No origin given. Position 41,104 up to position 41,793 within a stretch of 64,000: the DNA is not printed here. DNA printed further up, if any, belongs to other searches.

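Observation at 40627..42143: Translationally coupled wHTH-MNT / HEPN / Apt-like phosphoribosyltransferase module with a dedicated palindromic operator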

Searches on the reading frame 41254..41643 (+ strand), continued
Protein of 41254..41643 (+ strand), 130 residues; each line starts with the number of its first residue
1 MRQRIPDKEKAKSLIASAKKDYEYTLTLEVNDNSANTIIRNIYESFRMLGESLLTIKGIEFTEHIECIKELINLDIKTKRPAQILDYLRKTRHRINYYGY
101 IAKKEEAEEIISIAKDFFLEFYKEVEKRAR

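Call 83: search_protein_families(library=pfam, alignment_id=A3, max_evalue=0.001)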
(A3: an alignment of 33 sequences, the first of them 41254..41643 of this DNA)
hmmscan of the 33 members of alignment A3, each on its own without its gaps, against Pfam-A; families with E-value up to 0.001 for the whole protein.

A. member 1, window:41254-41643:+ (130 aa): 1 family
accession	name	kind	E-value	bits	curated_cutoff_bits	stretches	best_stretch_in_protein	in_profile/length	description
PF05168.19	HEPN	-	0.00021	21.9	22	1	13-118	3-111/117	HEPN domain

B. families by the number of members that match (of 33 scanned): 1 family
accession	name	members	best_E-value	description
PF05168.19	HEPN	10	4.9e-05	HEPN domain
